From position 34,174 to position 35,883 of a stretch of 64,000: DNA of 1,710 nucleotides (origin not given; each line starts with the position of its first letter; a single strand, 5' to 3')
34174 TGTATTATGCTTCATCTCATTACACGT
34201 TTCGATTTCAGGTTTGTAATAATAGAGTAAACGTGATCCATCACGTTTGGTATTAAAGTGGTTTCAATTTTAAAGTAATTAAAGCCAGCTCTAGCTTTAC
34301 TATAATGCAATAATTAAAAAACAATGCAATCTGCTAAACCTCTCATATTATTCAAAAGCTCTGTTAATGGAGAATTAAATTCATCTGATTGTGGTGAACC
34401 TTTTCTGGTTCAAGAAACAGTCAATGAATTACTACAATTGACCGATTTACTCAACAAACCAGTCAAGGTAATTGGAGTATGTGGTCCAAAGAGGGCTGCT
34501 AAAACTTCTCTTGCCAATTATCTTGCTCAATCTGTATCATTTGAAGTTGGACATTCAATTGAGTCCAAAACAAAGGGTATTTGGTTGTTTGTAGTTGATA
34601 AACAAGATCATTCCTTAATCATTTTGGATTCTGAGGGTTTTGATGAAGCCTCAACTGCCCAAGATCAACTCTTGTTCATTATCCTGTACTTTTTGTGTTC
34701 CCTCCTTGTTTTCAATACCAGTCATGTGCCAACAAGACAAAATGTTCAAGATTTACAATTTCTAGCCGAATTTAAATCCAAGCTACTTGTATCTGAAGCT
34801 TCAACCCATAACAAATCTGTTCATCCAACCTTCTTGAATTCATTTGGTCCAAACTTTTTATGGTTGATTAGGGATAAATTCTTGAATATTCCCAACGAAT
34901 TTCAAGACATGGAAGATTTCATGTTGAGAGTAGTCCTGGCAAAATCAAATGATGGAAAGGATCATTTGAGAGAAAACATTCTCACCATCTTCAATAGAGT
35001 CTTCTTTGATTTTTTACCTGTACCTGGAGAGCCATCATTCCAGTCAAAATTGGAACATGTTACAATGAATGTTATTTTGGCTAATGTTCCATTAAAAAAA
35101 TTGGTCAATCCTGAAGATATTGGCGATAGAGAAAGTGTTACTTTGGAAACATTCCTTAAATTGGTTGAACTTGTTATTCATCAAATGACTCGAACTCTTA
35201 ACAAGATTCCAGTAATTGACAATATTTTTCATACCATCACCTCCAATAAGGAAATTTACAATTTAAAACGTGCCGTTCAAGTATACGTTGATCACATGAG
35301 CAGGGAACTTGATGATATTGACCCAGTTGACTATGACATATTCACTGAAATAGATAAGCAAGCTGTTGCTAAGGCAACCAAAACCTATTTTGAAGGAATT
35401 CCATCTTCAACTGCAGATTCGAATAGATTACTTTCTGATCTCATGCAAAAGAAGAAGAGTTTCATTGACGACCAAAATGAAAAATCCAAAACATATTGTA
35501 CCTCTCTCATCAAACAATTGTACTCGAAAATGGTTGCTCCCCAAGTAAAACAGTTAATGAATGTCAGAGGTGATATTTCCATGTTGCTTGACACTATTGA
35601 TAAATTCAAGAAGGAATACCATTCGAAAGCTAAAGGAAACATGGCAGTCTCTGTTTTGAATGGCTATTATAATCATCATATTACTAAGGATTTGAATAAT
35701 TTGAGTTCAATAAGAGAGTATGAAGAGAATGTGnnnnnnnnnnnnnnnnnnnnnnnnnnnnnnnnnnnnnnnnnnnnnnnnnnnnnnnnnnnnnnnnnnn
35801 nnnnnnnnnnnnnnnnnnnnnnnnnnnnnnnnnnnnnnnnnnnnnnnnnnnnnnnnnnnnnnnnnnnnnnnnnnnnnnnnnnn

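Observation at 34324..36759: GBP paralog 3 looks like a membrane-anchored pseudo-GTPase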

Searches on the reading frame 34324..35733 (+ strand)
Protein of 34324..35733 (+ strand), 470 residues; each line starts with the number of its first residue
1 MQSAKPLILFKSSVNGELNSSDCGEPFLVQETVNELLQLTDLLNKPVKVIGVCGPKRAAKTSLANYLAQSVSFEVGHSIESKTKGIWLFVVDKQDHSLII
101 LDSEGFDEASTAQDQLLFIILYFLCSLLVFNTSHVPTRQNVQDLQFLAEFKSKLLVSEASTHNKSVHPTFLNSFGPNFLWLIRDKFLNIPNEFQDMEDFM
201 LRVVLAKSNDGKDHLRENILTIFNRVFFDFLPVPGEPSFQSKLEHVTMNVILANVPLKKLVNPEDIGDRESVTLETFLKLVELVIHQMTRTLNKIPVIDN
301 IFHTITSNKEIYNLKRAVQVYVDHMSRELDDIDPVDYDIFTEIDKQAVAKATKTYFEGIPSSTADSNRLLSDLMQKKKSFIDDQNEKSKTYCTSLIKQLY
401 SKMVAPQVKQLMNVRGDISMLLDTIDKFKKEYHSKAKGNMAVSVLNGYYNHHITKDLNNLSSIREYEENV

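Call 31: find_homologous_proteins(query=window:34324-35733:+, max_evalue=1e-8)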
Query window:34324-35733:+ (470 aa): 2 proteins with E <= 1e-8 among 6113 candidates.
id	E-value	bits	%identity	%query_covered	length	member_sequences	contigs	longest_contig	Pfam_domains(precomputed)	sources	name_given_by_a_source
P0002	1.4e-175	602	98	59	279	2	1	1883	PF02263.26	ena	-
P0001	1.0e-11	63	25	74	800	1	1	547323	PF14604.13,PF02263.26,PF02841.21,PF00018.35,PF07653.24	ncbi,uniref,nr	ncbi:guanylate-binding protein 1-like [Ruditapes philippinarum]|uniref:guanylate-binding protein 1-l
